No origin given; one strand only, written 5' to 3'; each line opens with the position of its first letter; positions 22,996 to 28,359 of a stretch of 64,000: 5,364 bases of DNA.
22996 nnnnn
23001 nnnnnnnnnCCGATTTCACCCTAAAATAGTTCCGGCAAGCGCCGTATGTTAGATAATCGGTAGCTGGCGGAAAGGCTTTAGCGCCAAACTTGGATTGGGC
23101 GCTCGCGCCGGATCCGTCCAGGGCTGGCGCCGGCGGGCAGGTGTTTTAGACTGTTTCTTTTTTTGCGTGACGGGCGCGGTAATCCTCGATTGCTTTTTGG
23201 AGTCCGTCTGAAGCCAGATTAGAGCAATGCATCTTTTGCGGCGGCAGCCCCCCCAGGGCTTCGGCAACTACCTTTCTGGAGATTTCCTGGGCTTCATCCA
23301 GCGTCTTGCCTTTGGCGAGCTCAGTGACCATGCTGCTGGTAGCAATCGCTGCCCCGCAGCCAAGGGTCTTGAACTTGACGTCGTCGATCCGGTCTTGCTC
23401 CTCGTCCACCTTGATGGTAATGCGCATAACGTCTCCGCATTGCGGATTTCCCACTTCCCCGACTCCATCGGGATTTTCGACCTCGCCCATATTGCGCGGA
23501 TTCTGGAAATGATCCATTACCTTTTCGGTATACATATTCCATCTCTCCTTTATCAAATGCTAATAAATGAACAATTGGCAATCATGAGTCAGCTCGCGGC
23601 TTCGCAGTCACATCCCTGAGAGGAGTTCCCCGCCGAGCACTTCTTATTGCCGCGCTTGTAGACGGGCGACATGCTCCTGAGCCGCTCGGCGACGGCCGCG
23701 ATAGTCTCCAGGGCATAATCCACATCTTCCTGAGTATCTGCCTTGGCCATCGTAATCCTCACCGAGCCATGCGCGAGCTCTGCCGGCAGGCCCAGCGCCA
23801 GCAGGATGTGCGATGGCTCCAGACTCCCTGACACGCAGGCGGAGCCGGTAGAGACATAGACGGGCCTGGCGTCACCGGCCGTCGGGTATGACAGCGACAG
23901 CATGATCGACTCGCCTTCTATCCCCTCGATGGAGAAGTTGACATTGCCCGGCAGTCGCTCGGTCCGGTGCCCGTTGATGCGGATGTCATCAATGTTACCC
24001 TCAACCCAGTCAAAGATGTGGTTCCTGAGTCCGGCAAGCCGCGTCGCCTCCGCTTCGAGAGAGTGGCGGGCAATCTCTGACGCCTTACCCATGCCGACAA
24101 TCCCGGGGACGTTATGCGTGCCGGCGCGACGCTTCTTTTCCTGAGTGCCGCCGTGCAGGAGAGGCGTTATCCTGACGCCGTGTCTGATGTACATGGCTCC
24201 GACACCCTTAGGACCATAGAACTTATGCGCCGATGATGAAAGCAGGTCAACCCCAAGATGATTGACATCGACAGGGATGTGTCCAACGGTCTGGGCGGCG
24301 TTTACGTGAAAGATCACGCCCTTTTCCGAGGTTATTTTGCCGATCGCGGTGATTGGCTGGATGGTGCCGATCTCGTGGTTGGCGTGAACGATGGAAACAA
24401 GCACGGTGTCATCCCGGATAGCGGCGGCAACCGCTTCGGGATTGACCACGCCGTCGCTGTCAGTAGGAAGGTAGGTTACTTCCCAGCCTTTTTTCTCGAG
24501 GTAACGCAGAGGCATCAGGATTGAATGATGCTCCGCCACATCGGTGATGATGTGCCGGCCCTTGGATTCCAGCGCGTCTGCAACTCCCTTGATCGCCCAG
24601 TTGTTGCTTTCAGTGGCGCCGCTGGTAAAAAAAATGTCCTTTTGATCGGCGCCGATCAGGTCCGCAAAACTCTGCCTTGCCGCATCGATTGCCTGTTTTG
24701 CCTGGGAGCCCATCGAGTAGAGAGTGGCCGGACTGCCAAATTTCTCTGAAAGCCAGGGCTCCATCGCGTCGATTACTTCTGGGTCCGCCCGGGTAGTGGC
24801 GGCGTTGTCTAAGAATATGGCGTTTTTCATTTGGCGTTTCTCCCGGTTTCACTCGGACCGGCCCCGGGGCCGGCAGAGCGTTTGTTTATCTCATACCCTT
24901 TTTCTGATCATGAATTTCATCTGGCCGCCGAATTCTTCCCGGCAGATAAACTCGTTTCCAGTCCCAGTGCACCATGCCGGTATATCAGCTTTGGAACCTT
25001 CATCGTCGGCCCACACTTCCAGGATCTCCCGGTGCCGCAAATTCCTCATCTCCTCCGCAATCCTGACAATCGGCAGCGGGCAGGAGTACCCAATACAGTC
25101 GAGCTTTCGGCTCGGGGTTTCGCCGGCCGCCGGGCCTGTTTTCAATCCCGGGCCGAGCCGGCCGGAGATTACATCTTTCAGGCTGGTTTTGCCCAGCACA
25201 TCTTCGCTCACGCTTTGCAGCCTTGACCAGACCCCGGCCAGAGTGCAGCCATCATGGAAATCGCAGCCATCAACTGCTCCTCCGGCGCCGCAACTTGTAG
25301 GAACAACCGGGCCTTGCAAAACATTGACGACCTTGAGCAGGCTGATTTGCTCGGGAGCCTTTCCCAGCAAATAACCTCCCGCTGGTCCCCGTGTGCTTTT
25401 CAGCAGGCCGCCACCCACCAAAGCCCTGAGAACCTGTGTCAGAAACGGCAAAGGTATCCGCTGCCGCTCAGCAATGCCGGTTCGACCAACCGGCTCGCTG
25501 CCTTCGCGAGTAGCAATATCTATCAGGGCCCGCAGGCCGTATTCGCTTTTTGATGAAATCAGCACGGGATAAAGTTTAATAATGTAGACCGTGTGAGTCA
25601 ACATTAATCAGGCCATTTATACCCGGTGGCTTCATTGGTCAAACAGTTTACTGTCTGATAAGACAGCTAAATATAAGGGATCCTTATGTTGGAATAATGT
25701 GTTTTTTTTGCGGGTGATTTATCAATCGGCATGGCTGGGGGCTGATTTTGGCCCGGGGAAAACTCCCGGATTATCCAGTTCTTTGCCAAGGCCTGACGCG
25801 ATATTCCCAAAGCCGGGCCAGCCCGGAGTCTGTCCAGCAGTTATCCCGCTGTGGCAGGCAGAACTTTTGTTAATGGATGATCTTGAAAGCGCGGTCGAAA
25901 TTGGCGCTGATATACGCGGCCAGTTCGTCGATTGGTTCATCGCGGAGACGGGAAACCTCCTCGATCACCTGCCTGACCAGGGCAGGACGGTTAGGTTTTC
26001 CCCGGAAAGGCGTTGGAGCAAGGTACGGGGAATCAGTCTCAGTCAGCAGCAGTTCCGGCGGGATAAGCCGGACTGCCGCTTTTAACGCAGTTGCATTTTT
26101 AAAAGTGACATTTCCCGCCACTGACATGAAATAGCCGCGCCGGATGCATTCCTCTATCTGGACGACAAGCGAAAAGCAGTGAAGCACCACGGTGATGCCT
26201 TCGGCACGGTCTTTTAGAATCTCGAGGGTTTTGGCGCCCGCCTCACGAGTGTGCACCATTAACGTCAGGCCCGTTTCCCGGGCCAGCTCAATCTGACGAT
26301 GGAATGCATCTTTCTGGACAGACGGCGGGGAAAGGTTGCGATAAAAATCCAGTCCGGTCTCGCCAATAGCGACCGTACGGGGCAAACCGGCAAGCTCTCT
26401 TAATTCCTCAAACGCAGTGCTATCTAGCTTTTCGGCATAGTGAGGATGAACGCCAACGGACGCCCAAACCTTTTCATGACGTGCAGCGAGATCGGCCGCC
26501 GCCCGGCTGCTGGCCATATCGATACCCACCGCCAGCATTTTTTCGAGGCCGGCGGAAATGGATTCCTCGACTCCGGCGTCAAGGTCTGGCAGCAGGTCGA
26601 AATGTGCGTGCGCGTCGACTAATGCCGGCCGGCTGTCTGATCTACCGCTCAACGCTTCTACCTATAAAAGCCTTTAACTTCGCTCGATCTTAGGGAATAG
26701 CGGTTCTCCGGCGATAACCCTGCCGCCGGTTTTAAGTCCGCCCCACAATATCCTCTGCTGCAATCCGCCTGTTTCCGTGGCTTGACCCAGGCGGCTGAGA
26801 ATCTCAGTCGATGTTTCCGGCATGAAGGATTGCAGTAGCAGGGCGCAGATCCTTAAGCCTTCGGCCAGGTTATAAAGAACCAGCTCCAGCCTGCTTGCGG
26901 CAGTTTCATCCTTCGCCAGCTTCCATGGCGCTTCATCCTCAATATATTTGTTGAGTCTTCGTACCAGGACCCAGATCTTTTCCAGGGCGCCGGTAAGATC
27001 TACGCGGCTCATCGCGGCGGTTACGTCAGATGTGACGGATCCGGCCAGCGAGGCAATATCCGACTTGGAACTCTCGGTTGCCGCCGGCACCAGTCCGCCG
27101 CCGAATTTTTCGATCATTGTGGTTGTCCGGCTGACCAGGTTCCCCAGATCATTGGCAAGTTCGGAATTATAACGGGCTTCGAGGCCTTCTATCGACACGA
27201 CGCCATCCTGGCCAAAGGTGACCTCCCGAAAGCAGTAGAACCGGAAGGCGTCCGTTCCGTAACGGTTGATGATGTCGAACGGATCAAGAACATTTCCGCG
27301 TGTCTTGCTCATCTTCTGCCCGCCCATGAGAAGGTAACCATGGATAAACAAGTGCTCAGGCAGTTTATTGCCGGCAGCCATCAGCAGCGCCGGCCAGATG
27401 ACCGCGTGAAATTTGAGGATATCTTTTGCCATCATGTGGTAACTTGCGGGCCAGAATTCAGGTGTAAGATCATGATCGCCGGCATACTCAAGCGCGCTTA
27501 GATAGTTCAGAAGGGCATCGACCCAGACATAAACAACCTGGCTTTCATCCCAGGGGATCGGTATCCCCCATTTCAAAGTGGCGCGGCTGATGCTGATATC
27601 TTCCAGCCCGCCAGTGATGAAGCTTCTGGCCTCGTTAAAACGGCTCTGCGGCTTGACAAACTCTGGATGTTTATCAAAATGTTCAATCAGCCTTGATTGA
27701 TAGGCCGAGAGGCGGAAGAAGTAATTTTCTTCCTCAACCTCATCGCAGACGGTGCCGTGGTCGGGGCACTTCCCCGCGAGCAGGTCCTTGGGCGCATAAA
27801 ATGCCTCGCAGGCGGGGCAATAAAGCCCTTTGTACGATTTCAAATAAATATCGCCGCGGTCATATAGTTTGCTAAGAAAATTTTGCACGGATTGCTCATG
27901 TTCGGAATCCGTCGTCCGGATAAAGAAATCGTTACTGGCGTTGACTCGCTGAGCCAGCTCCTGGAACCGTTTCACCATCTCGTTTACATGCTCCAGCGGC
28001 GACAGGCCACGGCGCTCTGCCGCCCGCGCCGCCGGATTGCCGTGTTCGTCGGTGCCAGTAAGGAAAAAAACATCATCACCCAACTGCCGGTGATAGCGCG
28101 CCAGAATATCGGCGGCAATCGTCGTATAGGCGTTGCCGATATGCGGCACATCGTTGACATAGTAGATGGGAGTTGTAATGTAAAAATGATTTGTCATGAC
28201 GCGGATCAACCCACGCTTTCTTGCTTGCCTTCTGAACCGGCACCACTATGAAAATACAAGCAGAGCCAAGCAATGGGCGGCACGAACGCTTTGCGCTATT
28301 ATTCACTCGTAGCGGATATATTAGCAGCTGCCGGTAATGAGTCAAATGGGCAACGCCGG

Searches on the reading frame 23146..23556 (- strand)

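Call 66: search_protein_families(library=pfam, proteins=[window:23146-23556:-], max_evalue=0.001)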
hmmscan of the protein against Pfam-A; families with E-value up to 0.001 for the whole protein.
window:23146-23556:- (136 aa): 1 family
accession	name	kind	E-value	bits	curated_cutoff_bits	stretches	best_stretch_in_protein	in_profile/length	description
PF01592.21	NifU_N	-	1.7e-52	177.3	22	1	8-132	1-126/127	NifU-like N terminal domain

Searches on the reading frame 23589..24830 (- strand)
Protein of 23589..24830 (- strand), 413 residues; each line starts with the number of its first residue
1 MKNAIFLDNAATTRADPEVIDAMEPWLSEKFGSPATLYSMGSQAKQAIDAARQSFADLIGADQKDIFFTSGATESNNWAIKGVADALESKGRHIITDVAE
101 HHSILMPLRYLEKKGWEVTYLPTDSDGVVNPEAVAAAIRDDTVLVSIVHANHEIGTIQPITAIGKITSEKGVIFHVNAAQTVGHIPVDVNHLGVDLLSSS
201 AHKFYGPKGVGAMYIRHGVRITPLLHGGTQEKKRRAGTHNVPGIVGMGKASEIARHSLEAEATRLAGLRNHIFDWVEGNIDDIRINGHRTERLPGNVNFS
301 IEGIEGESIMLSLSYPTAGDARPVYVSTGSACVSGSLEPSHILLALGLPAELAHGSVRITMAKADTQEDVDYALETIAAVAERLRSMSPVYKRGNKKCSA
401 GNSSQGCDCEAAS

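Call 33: search_protein_families(library=pfam, proteins=[window:23589-24830:-], max_evalue=0.001)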
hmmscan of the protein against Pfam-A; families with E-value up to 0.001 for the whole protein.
window:23589-24830:- (413 aa): 1 family
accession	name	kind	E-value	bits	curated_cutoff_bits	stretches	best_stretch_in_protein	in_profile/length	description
PF00266.25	Aminotran_5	-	1.3e-80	271.7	21.5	1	5-372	1-370/371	Aminotransferase class-V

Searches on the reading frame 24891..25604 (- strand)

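Call 66: search_protein_families(library=pfam, proteins=[window:24891-25604:-], max_evalue=0.001)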
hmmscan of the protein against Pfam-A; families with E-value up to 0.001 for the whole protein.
window:24891-25604:- (237 aa): 2 families
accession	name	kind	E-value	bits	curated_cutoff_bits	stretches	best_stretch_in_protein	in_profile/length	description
PF02082.26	Rrf2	-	4.1e-33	114.8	30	1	16-147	1-131/132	Iron-dependent Transcriptional regulator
PF01206.22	TusA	-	5.2e-21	74.7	28.6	1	167-235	2-70/70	Sulfurtransferase TusA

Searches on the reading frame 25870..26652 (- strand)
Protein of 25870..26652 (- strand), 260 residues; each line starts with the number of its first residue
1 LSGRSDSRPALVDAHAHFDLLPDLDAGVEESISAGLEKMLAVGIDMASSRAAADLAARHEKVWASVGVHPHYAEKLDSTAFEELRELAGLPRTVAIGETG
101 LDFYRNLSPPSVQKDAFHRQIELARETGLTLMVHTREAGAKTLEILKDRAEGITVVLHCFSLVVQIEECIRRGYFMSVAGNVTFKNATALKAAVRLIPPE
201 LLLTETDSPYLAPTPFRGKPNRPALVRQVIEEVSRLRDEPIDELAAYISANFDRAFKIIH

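Call 66: search_protein_families(library=pfam, proteins=[window:25870-26652:-], max_evalue=0.001)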
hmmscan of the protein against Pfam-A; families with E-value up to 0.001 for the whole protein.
window:25870-26652:- (260 aa): 2 families
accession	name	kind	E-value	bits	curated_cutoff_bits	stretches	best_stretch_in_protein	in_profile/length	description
PF01026.27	TatD_DNase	-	6.7e-73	245.6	27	1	12-257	1-253/253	TatD related DNase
PF01979.26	Amidohydro_1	-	4.7e-05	23.2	25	1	9-179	4-204/345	Amidohydrolase family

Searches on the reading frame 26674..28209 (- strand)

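Call 33: search_protein_families(library=pfam, proteins=[window:26674-28209:-], max_evalue=0.001)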
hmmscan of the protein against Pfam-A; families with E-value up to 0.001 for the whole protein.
window:26674-28209:- (511 aa): 4 families
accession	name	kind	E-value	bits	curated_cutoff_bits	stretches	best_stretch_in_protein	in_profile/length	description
PF09334.17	tRNA-synt_1g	-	2e-105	353.2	20.1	2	157-362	177-390/391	tRNA synthetases class I (M)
PF00133.28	tRNA-synt_1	-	5.4e-27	95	22.7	2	223-332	296-407/414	tRNA synthetases class I (I, L, M and V)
PF01406.26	tRNA-synt_1e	-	4.3e-11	43.2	27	1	18-125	19-125/301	tRNA synthetases class I (C) catalytic domain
PF19303.5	Anticodon_3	-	5.5e-07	30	23.5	1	397-509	26-136/152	Anticodon binding domain of methionyl tRNA ligase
